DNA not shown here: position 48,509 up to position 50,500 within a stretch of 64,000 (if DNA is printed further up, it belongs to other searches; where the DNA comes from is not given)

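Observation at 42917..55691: Glutamate mutase operon without methylaspartate ammonia-lyase, fused to a three-part biotin carboxylase, TauE and a TTT transporter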

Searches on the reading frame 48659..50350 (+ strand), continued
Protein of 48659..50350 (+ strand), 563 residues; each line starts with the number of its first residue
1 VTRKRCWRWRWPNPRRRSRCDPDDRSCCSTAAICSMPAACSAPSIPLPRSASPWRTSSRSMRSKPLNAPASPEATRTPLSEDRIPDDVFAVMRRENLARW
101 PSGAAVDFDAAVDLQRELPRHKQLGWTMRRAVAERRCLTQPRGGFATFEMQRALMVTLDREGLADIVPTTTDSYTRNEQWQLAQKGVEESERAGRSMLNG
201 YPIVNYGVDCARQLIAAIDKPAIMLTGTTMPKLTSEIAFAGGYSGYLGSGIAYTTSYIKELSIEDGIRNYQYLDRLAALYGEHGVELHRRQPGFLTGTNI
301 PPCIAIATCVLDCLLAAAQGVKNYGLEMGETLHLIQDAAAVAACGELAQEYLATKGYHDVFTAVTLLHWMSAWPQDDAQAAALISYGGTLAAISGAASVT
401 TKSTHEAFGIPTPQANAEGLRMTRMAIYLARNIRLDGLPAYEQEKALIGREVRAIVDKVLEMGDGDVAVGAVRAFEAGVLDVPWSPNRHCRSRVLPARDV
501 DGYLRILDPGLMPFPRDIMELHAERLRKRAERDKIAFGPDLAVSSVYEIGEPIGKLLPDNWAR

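Call 60: search_protein_families(library=ncbifam, proteins=[L091:14095-15540:+, L092:4590-6107:+, L090:5310-6113:+, L090:3012-5021:+, L090:1-1812:+, L091:16112-17287:+, L092:1932-2789:+, L092:2-472:+, L094:11934-12611:-], max_evalue=1e-10)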
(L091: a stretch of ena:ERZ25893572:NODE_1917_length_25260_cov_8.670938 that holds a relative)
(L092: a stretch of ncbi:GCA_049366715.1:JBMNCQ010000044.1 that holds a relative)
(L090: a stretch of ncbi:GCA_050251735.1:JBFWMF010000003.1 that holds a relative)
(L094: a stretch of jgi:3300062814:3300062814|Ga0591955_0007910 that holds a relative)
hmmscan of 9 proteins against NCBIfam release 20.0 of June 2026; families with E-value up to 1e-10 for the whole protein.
L091:14095-15540:+ (481 aa): 38 families (the best 25 are shown)
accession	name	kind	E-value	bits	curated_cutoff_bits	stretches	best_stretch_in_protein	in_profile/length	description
TIGR01780.1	SSADH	subfamily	4.7e-117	391.6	646.35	1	20-474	1-447/448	succinate-semialdehyde dehydrogenase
TIGR01804.1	BADH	equivalog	2.2e-111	372.6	668.6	1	5-474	1-466/467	betaine-aldehyde dehydrogenase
NF010000.0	PRK13473.1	subfamily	8.7e-110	367.6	615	1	4-478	5-471/475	aminobutyraldehyde dehydrogenase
NF009725.0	PRK13252.1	equivalog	2.3e-105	352.9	593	1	4-478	9-478/488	betaine-aldehyde dehydrogenase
NF007497.0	PRK10090.1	equivalog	1.2e-104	350.7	500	1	3-480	8-478/480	aldehyde dehydrogenase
NF040792.1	glyc_ald_dh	equivalog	3.5e-100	336.2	760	1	4-477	3-471/488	D-glyceraldehyde dehydrogenase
NF008415.0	PRK11241.1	equivalog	3.2e-98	329.5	828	1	5-478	14-479/482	NADP-dependent succinate-semialdehyde dehydrogenase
NF040648.1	lactal_redase_Meth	equivalog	2.3e-93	313.8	650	1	4-479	1-462/463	lactaldehyde dehydrogenase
NF006916.0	PRK09407.1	equivalog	9.5e-93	311.6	521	1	13-480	31-493/526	succinic semialdehyde dehydrogenase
TIGR02299.1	HpaE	equivalog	3e-92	309.7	638.35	1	4-479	3-476/488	5-carboxymethyl-2-hydroxymuconate semialdehyde dehydrogenase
NF052305.1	DioxValDhHalo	equivalog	1.2e-88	298.2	750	1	5-458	8-458/483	2,5-dioxovalerate dehydrogenase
TIGR03216.1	OH_muco_semi_DH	equivalog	1.6e-87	294.1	693.25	1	4-479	3-479/481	2-hydroxymuconic semialdehyde dehydrogenase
TIGR04284.1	aldehy_Rv0768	hypoth_equivalog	7e-86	289.1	775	1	4-478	3-477/480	aldehyde dehydrogenase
NF042993.1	AlphKGSA_gudD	equivalog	3.2e-85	286.7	770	1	4-472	6-473/481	alpha-ketoglutaric semialdehyde dehydrogenase GucD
NF045735.1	PaDhStyDPseudo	equivalog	8.8e-84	281.9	850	1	4-478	5-480/483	phenylacetaldehyde dehydrogenase StyD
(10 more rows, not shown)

L092:4590-6107:+ (505 aa): 39 families (the best 25 are shown)
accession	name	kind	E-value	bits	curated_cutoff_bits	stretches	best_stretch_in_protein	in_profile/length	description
TIGR01722.1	MMSDH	subfamily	4.1e-164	546.8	448.5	1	8-484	3-477/477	CoA-acylating methylmalonate-semialdehyde dehydrogenase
NF042993.1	AlphKGSA_gudD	equivalog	3.9e-97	326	770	1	9-481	7-479/481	alpha-ketoglutaric semialdehyde dehydrogenase GucD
NF052305.1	DioxValDhHalo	equivalog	7.4e-94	315.3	750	1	4-482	3-481/483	2,5-dioxovalerate dehydrogenase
TIGR01804.1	BADH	equivalog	3.5e-91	306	668.6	1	11-478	3-467/467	betaine-aldehyde dehydrogenase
NF010000.0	PRK13473.1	subfamily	9.3e-83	278.4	615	1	7-482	4-472/475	aminobutyraldehyde dehydrogenase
NF002852.0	PRK03137.1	subfamily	4.1e-81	273.3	648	1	18-483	48-513/514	L-glutamate gamma-semialdehyde dehydrogenase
TIGR02299.1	HpaE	equivalog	1.3e-79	268.1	638.35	1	7-481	2-475/488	5-carboxymethyl-2-hydroxymuconate semialdehyde dehydrogenase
NF009725.0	PRK13252.1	equivalog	3.8e-78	263.1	593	1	8-481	9-478/488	betaine-aldehyde dehydrogenase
NF045735.1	PaDhStyDPseudo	equivalog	1.5e-75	254.8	850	1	10-481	7-480/483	phenylacetaldehyde dehydrogenase StyD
TIGR01780.1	SSADH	subfamily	2.9e-74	250.6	646.35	1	26-478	2-448/448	succinate-semialdehyde dehydrogenase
TIGR01237.1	D1pyr5carbox2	equivalog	4.1e-74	250.2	659.65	1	15-484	40-511/511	L-glutamate gamma-semialdehyde dehydrogenase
NF006916.0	PRK09407.1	equivalog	1.4e-73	248.3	521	1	17-489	30-500/526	succinic semialdehyde dehydrogenase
NF040648.1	lactal_redase_Meth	equivalog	2.4e-72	244.4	650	1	11-472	4-448/463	lactaldehyde dehydrogenase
NF045736.1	PaDhStyDRhodo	equivalog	1.3e-70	238.3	800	1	10-481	7-476/479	phenylacetaldehyde dehydrogenase StyD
TIGR03216.1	OH_muco_semi_DH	equivalog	1.3e-67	228.5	693.25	1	10-481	5-478/481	2-hydroxymuconic semialdehyde dehydrogenase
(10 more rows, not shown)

L090:5310-6113:+ (267 aa): 209 families (the best 25 are shown)
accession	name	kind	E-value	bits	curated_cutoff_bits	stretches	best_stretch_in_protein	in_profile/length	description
NF004198.0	PRK05653.1-3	equivalog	6.8e-74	248.4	296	1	7-250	6-246/248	3-oxoacyl-ACP reductase FabG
NF009466.0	PRK12826.1-2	subfamily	2.9e-72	243.1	222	1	8-249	3-243/248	3-oxoacyl-ACP reductase FabG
NF005559.1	PRK07231.1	subfamily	1.1e-70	237.9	215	1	6-250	2-247/249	glucose 1-dehydrogenase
NF004791.0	PRK06138.1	equivalog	2.8e-68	229.9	312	1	6-250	3-249/252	SDR family oxidoreductase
NF009468.0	PRK12826.1-4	equivalog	7.1e-65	219.2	318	1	5-252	4-249/256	SDR family oxidoreductase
NF004818.0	PRK06172.1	equivalog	9.6e-65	218.4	336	1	5-249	4-249/253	SDR family oxidoreductase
TIGR01830.1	3oxo_ACP_reduc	equivalog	2.9e-63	213.8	297.75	1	11-249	1-237/239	3-oxoacyl-[acyl-carrier-protein] reductase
NF052558.1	MBtsdlDhBudC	equivalog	3.6e-63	213.5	270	1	6-249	1-240/250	meso-2,3-butanediol dehydrogenase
NF005853.0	PRK07774.1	equivalog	2.5e-62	210.5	303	1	5-250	3-246/250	SDR family oxidoreductase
NF009093.0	PRK12429.1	subfamily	8.8e-62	208.7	258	1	6-249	3-255/259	3-hydroxybutyrate dehydrogenase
TIGR01963.1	PHB_DH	subfamily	3.3e-58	197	307.05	1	9-249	2-251/255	3-hydroxybutyrate dehydrogenase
NF004713.0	PRK06057.1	equivalog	3.9e-58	196.9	404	1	6-249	7-248/257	3-oxoacyl-ACP reductase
NF004197.0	PRK05653.1-1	equivalog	5.1e-58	196.6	332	1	5-249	4-245/249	3-oxoacyl-ACP reductase FabG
NF005309.0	PRK06841.1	subfamily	1.7e-57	194.8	286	1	2-249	9-251/255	GolD/DthD family dehydrogenase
NF006493.1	PRK08936.1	subfamily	4.5e-57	193.3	420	1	6-249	5-249/261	glucose-1-dehydrogenase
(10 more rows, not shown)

L090:3012-5021:+ (669 aa): 14 families
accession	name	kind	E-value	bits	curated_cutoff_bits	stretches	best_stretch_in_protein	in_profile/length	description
NF041087.1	bile_acid_BaiCD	equivalog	1.5e-120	403.3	825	1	10-663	1-640/642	bile acid Fe-S flavoenzyme BaiCD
TIGR03997.1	mycofact_OYE_2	equivalog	6.2e-117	391.6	793.15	1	13-661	2-641/645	mycofactocin system FadH/OYE family oxidoreductase 2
NF045599.1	bili_reduct_long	exception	2.8e-103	346.3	750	1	13-663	1-639/641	bilirubin reductase, long form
NF010047.0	PRK13523.1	equivalog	3.3e-73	246.6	431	1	12-343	4-320/339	NADPH dehydrogenase NamA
NF045592.1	bili_reduct_N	equivalog_domain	6e-61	206.6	425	1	13-374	2-360/363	bilirubin reductase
NF006101.0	PRK08255.1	equivalog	2.4e-56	191.3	1078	1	12-341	398-728/768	bifunctional salicylyl-CoA 5-hydroxylase/oxidoreductase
TIGR03996.1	mycofact_OYE_1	hypoth_equivalog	1.7e-55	188.7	627.9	1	22-555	11-532/633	mycofactocin system FadH/OYE family oxidoreductase 1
NF007899.0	PRK10605.1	subfamily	4.9e-39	134.6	403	1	10-345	3-339/365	N-ethylmaleimide reductase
NF009410.0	PRK12771.1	subfamily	8.5e-13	47.7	516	1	351-558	92-303/566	NAD(P)-binding protein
TIGR02053.1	MerA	equivalog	1.3e-12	47.4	454.45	0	482-643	129-286/465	mercury(II) reductase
TIGR01350.1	lipoamide_DH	equivalog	9.9e-12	44.3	408.8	0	471-627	120-275/461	dihydrolipoyl dehydrogenase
NF004776.0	PRK06116.1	equivalog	3.4e-11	42.8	480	0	486-626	135-270/450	glutathione-disulfide reductase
NF004943.0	PRK06292.2-1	equivalog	4.5e-11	42.2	432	0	473-624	122-272/456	dihydrolipoyl dehydrogenase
TIGR03315.1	Se_ygfK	equivalog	6.5e-11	40.4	835.3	1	382-572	521-712/1012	putative selenate reductase subunit YgfK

L090:1-1812:+ (603 aa): 11 families
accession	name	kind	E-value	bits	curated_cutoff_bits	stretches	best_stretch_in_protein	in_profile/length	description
NF048011.1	SfplDhtHpsGDes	equivalog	4.2e-230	766.3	1000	1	3-601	222-820/821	(2S)-3-sulfopropanediol dehydratase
TIGR01774.1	PFL2-3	subfamily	1.9e-146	489.5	678.2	1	7-602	197-786/786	formate C-acetyltransferase/glycerol dehydratase family glycyl radical enzyme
NF043068.1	glycl_HYPD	equivalog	6.5e-143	477.6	1100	1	7-601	195-783/784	trans-4-hydroxy-L-proline dehydratase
TIGR04394.1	choline_CutC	equivalog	1e-135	454.3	1050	1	3-598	196-784/789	choline trimethylamine-lyase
NF048009.1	SfplDhtHpfGKleb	equivalog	7.2e-114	381.6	1000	1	6-600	223-822/824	(2S)-3-sulfopropanediol dehydratase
NF007437.0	PRK09983.1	equivalog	2.7e-110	369.7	1109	1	7-602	188-765/765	formate C-acetyltransferase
NF033718.1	indole_decarb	equivalog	1.7e-105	354.1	1100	2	4-403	253-646/868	indoleacetate decarboxylase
NF033715.1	glycyl_HPDL_Lrg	equivalog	1.5e-92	310.9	1150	2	7-400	271-678/901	4-hydroxyphenylacetate decarboxylase large subunit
TIGR01255.1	pyr_form_ly_1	equivalog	3.5e-35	121.6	994.2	1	55-601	228-742/744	formate C-acetyltransferase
NF038360.1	rad_fix_GrcA3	exception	3.7e-17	62.2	158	1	530-601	5-76/78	autonomous glycyl radical cofactor GrcA3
NF008341.1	PRK11127.1-1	equivalog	9.7e-13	47.9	145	1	546-601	23-78/80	autonomous glycyl radical cofactor GrcA2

L091:16112-17287:+ (391 aa): 12 families
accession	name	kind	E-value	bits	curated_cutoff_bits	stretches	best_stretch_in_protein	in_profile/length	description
NF010624.0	PRK14017.1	equivalog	4.1e-65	220.3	311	1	40-384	14-361/382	galactonate dehydratase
NF040866.1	AraD_Arch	equivalog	8.3e-59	199.4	650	1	43-385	36-371/372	arabinonate dehydratase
NF043051.1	ManoateDhtManD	equivalog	4.9e-51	173.8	550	2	187-384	195-384/403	D-mannonate dehydratase ManD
NF047820.1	TalGalacDh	equivalog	2.5e-49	168.2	500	1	41-334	38-327/371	L-talarate/galactarate dehydratase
NF011654.0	PRK15072.1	subfamily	4.9e-48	164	430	2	187-385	196-386/404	D-galactonate dehydratase family protein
NF040790.2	glucon_galact_dh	equivalog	9.6e-44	149.7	750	1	42-386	26-372/390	bifunctional D-gluconate/D-galactonate dehydratase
NF011968.0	PRK15440.1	equivalog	2.5e-39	135.3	393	1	15-379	31-387/395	L-rhamnonate dehydratase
NF043002.1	HProlDhtase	equivalog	1.2e-28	100.1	500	1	1-331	1-318/366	cis-3-hydroxy-L-proline dehydratase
TIGR02534.1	mucon_cyclo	subfamily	9.7e-27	94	334.95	1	41-384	29-366/368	muconate/chloromuconate family cycloisomerase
NF041118.1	A_G_epim_Thtga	equivalog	4.5e-25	88.5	500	1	44-324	34-309/341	L-Ala-D/L-Glu epimerase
NF042940.1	racemase_DgcA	equivalog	7.8e-19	68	400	1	110-323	84-287/323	N-acetyl-D-Glu racemase DgcA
TIGR01928.1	menC_lowGC_arch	equivalog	3.9e-18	65.6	200.65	1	40-323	21-297/325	o-succinylbenzoate synthase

L092:1932-2789:+ (285 aa): 8 families
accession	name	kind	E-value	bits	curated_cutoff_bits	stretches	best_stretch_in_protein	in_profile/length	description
TIGR02317.1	prpB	equivalog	9.9e-96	320.3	354.4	1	3-282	3-281/285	methylisocitrate lyase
TIGR02319.1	CPEP_Pphonmut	equivalog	4.2e-87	292.1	420.05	1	4-285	7-291/294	carboxyvinyl-carboxyphosphonate phosphorylmutase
NF008455.0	PRK11320.1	equivalog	1.8e-78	263.8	353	1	4-275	10-281/295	methylisocitrate lyase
TIGR02321.1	Pphn_pyruv_hyd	equivalog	8.1e-41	140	374.4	1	4-284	6-289/290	phosphonopyruvate hydrolase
TIGR02320.1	PEP_mutase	equivalog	3.8e-40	137.7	319.55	1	5-271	1-280/284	phosphoenolpyruvate mutase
NF011645.0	PRK15063.1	equivalog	2.1e-22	79.6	562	1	72-158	145-234/430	isocitrate lyase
TIGR01346.1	isocit_lyase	equivalog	2.8e-20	72.2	275.9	1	75-158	151-237/527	isocitrate lyase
NF005074.0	PRK06498.1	equivalog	6.2e-17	61.4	446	1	61-157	166-265/531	isocitrate lyase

L092:2-472:+ (156 aa): 2 families
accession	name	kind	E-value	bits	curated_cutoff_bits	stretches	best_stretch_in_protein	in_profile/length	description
TIGR02334.1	prpF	equivalog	4.3e-28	98.2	440.55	1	2-153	233-385/390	2-methylaconitate cis-trans isomerase PrpF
NF033377.1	OMA_tautomer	equivalog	2e-15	56.6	440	1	2-153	210-348/349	4-oxalomesaconate tautomerase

L094:11934-12611:- (225 aa): 0 families

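Call 62: search_dna_similar(query=window:48839-50350:+, collection=plasmids, mode=protein, max_rows=25, max_evalue=1e-30)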
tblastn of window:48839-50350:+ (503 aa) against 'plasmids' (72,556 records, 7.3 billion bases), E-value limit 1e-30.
Records with a match: 13; places in all: 14; records where one place covers at least 80% of the query: 12.
Best place of each record, by identity: <60% 13.
By first word of the organism name: Escherichia 3; Peptoclostridium 1; Prevotella 1; Salmonella 1; Gemmobacter 1; Streptomyces 1; Ensifer 1; Rhizobium 1; Roseibium 1; Fusobacterium 1; and 1 more.
By predicted mobility (MOB-suite, as given by PLSDB): non-mobilizable 10; conjugative 3.
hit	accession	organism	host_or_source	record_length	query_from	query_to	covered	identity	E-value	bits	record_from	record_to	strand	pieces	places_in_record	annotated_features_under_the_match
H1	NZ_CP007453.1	Peptoclostridium acidaminophilum DSM 3953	black mud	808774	16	491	95%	40.8%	1e-112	374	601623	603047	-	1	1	methylaspartate mutase subunit E | glmL: methylaspartate mutase accessory protein GlmL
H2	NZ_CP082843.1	Prevotella nigrescens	-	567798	11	491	96%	39.1%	6e-112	371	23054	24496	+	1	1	methylaspartate mutase subunit E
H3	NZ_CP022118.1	Salmonella enterica subsp. enterica serovar Macclesfield ...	-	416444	16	471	91%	40.7%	9e-108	359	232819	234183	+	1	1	methylaspartate mutase subunit E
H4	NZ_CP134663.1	Escherichia coli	Larus michahellis,bacteria,cloaca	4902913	19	470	90%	40.4%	5e-108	360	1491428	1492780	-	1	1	none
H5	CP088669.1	Escherichia coli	Homo sapiens,blood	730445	19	470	90%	40.2%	5e-107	357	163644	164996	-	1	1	methylaspartate mutase subunit E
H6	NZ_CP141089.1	Escherichia coli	Homo sapiens,Infected Human Urine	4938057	19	470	90%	40.2%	5e-107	357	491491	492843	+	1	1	none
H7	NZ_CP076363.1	Gemmobacter fulvus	cell culture,Anabaena culture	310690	9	492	96%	36.5%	3e-93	317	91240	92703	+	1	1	methylaspartate mutase subunit E | glmS: methylaspartate mutase subunit S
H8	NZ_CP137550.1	Streptomyces sp. N50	Selaginella tamariscina,cell ...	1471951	9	474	93%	37.8%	2e-79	278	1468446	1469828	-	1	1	record has no annotation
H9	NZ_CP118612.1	Ensifer adhaerens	Pure isolate,Rhizosphere of Cyperus ...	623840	8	470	92%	37.6%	8e-92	313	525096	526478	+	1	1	methylaspartate mutase subunit E | glutamate mutase L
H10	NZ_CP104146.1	Rhizobium sullae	Sulla coronaria,cell culture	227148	2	470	93%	36.3%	9e-90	307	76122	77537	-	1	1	methylaspartate mutase subunit E | glutamate mutase L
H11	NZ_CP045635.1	Roseibium aggregatum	-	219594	21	496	95%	34.8%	3e-81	283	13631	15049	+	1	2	methylaspartate mutase subunit E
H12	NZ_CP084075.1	Fusobacterium vincentii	-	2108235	18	497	95%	29.6%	5e-81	282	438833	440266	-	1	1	none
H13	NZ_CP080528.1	Mesorhizobium sp. AR07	Oxytropis sp.,Cell culture,root nodule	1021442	79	454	75%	33.5%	5e-49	189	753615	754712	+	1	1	record has no annotation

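Call 63: get_annotated_region(hit=H9, flank=9000)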
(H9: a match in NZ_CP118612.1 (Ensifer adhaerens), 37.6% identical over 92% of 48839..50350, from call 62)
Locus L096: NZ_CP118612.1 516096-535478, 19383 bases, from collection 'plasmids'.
description: Ensifer adhaerens strain CTYH.Ch1 plasmid pCTYH.Ch1_2, complete sequence
organism: Ensifer adhaerens (NCBI taxid 106592)
taxonomy: Bacteria; Pseudomonadota; Alphaproteobacteria; Hyphomicrobiales; Rhizobiaceae; Ensifer; Ensifer adhaerens
host: -; source: Pure isolate,Rhizosphere of Cyperus brevifolius; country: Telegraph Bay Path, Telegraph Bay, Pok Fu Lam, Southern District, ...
typing (MOB-suite, as given by PLSDB): non-mobilizable
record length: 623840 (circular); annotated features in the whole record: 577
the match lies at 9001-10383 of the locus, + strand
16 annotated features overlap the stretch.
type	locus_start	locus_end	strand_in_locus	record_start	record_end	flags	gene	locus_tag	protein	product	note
CDS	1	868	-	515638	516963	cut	hisD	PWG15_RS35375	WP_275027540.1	histidinol dehydrogenase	GO:0000105 - histidine biosynthetic process [Evidence IEA]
CDS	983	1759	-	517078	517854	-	-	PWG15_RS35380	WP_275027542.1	ABC transporter ATP-binding protein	-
CDS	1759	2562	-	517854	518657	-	-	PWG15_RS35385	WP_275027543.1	ABC transporter permease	-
CDS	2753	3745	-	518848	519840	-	-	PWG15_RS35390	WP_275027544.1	ABC transporter substrate-binding protein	-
CDS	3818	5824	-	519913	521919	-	-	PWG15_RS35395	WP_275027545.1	N,N-dimethylformamidase beta subunit family domain-containing protein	-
CDS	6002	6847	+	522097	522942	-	-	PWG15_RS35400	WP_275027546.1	helix-turn-helix transcriptional regulator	GO:0006355 - regulation of DNA-templated transcription [Evidence IEA]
CDS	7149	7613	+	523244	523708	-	glmS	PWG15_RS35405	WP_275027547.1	methylaspartate mutase subunit S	-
CDS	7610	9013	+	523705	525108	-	-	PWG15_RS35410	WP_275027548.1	glutamate mutase L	-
CDS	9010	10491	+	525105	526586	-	-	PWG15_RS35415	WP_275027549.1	methylaspartate mutase subunit E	GO:0019670 - anaerobic glutamate catabolic process [Evidence IEA]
CDS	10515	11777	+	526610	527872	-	-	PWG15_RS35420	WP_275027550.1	methylaspartate ammonia-lyase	GO:0019670 - anaerobic glutamate catabolic process [Evidence IEA]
CDS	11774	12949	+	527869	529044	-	-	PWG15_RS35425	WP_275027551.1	CaiB/BaiF CoA-transferase family protein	-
CDS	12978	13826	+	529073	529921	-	-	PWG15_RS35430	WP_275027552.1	CoA ester lyase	-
CDS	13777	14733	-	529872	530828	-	-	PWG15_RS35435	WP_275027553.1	LysR family transcriptional regulator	-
CDS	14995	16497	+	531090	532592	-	-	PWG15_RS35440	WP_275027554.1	fumarate hydratase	-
CDS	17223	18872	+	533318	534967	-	-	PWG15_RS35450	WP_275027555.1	Glu/Leu/Phe/Val dehydrogenase dimerization domain-containing protein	GO:0006520 - amino acid metabolic process [Evidence IEA]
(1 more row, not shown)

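Call 64: get_annotated_region(hit=H7, flank=9000)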
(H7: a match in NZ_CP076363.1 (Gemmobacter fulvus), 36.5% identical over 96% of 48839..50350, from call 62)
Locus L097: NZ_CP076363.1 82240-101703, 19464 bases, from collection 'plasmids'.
description: Gemmobacter fulvus strain con5 plasmid p2, complete sequence
organism: Gemmobacter fulvus (NCBI taxid 2840474)
taxonomy: Bacteria; Pseudomonadota; Alphaproteobacteria; Rhodobacterales; Paracoccaceae; Gemmobacter; Gemmobacter fulvus
host: -; source: cell culture,Anabaena culture; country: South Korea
typing (MOB-suite, as given by PLSDB): non-mobilizable
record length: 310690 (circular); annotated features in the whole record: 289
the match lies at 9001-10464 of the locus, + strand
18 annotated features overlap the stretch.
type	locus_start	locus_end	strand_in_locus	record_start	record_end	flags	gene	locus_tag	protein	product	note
CDS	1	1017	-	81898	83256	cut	-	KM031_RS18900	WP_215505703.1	formimidoylglutamate deiminase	-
CDS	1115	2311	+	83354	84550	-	hutI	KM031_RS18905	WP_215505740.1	imidazolonepropionase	GO:0006548 - histidine catabolic process [Evidence IEA]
CDS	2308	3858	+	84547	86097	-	hutH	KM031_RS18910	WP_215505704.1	histidine ammonia-lyase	GO:0006548 - histidine catabolic process [Evidence IEA]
CDS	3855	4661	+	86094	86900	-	hutG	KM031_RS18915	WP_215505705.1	N-formylglutamate deformylase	GO:0019557 - histidine catabolic process to glutamate and formate [Evidence IEA]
CDS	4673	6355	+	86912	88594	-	hutU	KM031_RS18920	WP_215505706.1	urocanate hydratase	GO:0006548 - histidine catabolic process [Evidence IEA]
CDS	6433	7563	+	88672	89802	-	-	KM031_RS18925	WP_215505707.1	S-(hydroxymethyl)glutathione dehydrogenase/class III alcohol dehydrogenase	GO:0006113 - fermentation [Evidence IEA]; GO:0009404 - toxin metabolic process [Evidence IEA]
CDS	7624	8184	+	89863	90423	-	gfa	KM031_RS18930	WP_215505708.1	S-(hydroxymethyl)glutathione synthase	GO:0046292 - formaldehyde metabolic process [Evidence IEA]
CDS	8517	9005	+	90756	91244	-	glmS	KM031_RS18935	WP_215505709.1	methylaspartate mutase subunit S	-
CDS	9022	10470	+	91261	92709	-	-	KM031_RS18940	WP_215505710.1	methylaspartate mutase subunit E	GO:0019670 - anaerobic glutamate catabolic process [Evidence IEA]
CDS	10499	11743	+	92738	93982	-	-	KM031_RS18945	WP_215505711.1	methylaspartate ammonia-lyase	GO:0019670 - anaerobic glutamate catabolic process [Evidence IEA]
CDS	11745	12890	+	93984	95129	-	-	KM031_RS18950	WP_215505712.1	CaiB/BaiF CoA-transferase family protein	-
CDS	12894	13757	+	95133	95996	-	-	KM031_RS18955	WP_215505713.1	CoA ester lyase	-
CDS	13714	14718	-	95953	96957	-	-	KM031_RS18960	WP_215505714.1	LysR family transcriptional regulator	-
CDS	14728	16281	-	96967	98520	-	-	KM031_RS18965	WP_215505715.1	FumA C-terminus/TtdB family hydratase beta subunit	-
CDS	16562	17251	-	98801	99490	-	-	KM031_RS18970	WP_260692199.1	GntR family transcriptional regulator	-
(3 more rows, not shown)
